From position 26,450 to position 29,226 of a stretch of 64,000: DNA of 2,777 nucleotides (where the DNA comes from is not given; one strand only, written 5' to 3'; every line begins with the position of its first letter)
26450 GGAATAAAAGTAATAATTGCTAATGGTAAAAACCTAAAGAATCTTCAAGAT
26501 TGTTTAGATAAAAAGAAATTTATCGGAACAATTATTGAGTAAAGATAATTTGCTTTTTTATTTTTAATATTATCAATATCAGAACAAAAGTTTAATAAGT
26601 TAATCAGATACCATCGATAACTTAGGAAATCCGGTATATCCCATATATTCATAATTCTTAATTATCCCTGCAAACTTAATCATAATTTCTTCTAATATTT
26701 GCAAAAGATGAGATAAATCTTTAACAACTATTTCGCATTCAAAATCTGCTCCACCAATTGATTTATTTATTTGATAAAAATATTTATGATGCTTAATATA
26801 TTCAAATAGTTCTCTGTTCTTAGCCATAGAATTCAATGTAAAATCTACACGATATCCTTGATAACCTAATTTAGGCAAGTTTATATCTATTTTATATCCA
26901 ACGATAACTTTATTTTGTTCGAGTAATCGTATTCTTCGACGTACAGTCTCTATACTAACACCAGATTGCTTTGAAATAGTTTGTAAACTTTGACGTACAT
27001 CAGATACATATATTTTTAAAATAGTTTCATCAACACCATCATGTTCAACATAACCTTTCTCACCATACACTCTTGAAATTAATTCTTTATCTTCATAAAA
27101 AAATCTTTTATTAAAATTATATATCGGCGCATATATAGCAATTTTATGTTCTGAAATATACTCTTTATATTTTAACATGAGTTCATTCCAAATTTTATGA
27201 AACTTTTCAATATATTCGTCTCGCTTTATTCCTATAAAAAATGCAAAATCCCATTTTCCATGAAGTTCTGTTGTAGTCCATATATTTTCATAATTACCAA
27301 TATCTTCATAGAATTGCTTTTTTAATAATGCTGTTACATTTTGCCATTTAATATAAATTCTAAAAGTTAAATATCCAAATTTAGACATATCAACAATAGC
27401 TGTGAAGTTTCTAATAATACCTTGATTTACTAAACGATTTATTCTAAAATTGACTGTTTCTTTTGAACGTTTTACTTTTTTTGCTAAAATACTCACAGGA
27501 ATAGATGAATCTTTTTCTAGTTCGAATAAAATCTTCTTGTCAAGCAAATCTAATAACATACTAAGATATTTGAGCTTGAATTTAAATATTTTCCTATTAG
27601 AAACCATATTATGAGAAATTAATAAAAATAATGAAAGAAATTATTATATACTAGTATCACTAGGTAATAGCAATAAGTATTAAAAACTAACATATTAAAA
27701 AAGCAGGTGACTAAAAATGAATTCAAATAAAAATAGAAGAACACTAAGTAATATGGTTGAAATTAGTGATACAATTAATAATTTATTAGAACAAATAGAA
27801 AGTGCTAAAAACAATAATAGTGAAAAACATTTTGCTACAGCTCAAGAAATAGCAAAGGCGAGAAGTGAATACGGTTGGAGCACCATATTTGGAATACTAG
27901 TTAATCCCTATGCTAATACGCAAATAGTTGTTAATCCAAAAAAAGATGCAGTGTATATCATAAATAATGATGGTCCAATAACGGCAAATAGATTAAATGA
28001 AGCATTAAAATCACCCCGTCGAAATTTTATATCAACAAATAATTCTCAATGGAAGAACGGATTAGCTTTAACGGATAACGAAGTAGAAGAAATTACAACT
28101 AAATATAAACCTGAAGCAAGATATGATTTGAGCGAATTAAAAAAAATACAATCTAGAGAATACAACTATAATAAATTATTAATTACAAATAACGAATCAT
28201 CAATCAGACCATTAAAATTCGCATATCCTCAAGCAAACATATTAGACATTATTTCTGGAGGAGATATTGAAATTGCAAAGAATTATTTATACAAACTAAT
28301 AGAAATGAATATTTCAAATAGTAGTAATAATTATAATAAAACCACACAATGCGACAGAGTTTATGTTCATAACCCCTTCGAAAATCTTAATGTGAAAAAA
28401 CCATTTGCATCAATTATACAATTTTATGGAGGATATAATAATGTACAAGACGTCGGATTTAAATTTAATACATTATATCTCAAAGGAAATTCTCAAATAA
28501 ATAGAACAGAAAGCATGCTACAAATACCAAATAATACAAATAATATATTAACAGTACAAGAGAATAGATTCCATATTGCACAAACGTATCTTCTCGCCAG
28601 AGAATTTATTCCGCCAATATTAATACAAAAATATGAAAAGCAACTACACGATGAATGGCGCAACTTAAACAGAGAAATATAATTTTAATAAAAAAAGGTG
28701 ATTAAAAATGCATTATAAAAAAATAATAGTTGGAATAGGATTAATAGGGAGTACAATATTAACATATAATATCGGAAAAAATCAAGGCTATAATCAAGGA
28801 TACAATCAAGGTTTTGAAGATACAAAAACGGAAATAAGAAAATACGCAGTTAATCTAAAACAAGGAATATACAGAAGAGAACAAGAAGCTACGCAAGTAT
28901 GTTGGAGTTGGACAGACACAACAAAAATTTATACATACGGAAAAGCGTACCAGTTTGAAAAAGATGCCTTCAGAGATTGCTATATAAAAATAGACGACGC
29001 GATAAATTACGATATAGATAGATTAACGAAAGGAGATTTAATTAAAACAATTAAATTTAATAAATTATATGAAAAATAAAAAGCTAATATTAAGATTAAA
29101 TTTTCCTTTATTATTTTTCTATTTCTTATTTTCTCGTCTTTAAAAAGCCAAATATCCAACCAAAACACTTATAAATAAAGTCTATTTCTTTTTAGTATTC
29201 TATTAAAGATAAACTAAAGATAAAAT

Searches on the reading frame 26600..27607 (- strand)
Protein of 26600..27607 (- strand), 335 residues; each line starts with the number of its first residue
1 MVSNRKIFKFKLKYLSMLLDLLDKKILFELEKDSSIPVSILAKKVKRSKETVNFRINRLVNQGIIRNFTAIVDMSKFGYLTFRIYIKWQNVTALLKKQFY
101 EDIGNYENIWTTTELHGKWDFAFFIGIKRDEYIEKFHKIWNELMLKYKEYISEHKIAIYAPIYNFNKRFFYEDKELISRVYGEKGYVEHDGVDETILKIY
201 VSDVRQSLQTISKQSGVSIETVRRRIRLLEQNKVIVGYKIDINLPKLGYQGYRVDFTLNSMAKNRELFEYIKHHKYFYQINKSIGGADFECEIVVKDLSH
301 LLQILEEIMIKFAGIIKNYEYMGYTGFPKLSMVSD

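Call 6: search_protein_families(library=pfam, proteins=[window:26600-27607:-], max_evalue=0.1)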
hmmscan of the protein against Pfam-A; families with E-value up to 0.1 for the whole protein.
window:26600-27607:- (335 aa): 14 families
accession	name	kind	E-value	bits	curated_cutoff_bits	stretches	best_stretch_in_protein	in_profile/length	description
PF13412.12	HTH_24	-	1.4e-18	66.6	21.9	2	19-66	1-48/48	Winged helix-turn-helix DNA-binding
PF13404.12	HTH_AsnC-type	-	3.1e-16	59.3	27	2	19-59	1-41/42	AsnC-type helix-turn-helix domain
PF13730.12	HTH_36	-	1.9e-06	28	25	1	207-232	27-52/55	Helix-turn-helix domain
PF08279.18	HTH_11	-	1.2e-05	25.5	25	1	206-233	16-43/55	HTH domain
PF01047.28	MarR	-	9.7e-05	22.6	24.6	1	25-66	7-48/59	MarR family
PF13545.12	HTH_Crp_2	-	0.00015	22.1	27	0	207-242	24-61/70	Crp-like helix-turn-helix domain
PF08220.18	HTH_DeoR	-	0.00061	19.9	21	0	207-235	16-44/57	DeoR-like helix-turn-helix domain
PF22451.2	NirdL-like_HTH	-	0.0031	17.5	27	0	40-66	21-47/47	Siroheme decarboxylase NirDL-like HTH domain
PF12840.13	HTH_20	-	0.0048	17.3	27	0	205-235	18-48/51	Helix-turn-helix domain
PF09517.16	RE_Eco29kI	-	0.019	15.3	30.8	1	238-311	31-103/164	Eco29kI restriction endonuclease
PF00486.34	Trans_reg_C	-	0.022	15.2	26.2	1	173-224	27-72/77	Transcriptional regulatory protein, C terminal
PF25212.1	HVO_A0114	-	0.04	14.2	27.6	0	26-66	27-67/84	HVO_A0114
PF00392.27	GntR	-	0.061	13.4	27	0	209-235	28-54/64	Bacterial regulatory proteins, gntR family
PF01037.27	AsnC_trans_reg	-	0.069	13.5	25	0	285-314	32-61/73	Lrp/AsnC ligand binding domain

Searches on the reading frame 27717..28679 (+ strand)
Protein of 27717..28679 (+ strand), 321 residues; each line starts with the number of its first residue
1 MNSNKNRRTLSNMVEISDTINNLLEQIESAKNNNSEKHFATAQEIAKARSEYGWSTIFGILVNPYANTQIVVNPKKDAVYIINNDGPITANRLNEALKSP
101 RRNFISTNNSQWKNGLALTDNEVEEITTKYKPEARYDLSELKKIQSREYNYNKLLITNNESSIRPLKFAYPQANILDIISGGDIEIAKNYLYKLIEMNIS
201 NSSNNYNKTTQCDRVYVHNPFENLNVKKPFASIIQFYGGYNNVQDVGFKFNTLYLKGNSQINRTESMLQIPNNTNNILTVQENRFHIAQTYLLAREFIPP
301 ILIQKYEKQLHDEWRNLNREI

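Call 6: search_protein_families(library=pfam, proteins=[window:27717-28679:+], max_evalue=0.1)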
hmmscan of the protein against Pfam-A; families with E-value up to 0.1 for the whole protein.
window:27717-28679:+ (321 aa): 0 families

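Call 7: search_protein_families(library=ncbifam, proteins=[window:27717-28679:+], max_evalue=0.1)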
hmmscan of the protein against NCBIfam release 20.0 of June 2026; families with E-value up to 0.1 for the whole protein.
window:27717-28679:+ (321 aa): 0 families

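Call 30: search_protein_families(library=phrogs, proteins=[window:27717-28679:+], max_evalue=0.1)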
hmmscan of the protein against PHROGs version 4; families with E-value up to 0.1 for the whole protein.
window:27717-28679:+ (321 aa): 1 family
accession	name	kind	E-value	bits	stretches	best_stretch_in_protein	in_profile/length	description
phrog_20157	-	unknown function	0.011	16.6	1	249-289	15-55/216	-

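Call 31: search_protein_families(library=padloc, proteins=[window:27717-28679:+], max_evalue=0.1)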
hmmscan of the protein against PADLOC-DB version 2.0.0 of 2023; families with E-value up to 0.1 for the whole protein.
window:27717-28679:+ (321 aa): 0 families

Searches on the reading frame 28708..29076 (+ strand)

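Call 6: search_protein_families(library=pfam, proteins=[window:28708-29076:+], max_evalue=0.1)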
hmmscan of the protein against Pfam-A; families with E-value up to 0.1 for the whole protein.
window:28708-29076:+ (123 aa): 1 family
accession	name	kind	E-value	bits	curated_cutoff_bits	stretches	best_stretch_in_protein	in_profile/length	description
PF09811.14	Yae1_N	-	0.059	13.5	27.5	1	21-38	7-24/39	Essential protein Yae1, N terminal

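Call 7: search_protein_families(library=ncbifam, proteins=[window:28708-29076:+], max_evalue=0.1)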
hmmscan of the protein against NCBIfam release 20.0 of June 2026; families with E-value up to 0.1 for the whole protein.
window:28708-29076:+ (123 aa): 4 families
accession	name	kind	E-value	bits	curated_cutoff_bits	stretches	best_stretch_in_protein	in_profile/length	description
NF004270.2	PRK05687.2-1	equivalog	0.00026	20.7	180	1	21-52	68-99/223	flagellar assembly protein FliH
NF005198.1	PRK06669.1-3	equivalog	0.013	14.7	200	1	21-52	136-167/299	flagellar assembly protein FliH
NF004266.1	PRK05687.1-1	equivalog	0.05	13.1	260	1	20-55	62-97/230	flagellar assembly protein FliH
NF004267.1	PRK05687.1-3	equivalog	0.058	12.5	293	1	22-50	102-130/266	flagellar assembly protein FliH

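Call 30: search_protein_families(library=phrogs, proteins=[window:28708-29076:+], max_evalue=0.1)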
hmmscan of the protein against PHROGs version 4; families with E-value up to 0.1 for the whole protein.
window:28708-29076:+ (123 aa): 3 families
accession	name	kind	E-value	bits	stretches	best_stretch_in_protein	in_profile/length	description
phrog_4297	-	lysis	0.0055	17.8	0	4-42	12-53/130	Rz-like spanin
phrog_33993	-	unknown function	0.023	15.7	1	15-39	13-37/55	-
phrog_4785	-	unknown function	0.054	15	1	20-43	67-90/94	-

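Call 31: search_protein_families(library=padloc, proteins=[window:28708-29076:+], max_evalue=0.1)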
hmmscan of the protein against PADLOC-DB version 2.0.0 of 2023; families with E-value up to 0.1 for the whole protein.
window:28708-29076:+ (123 aa): 0 families
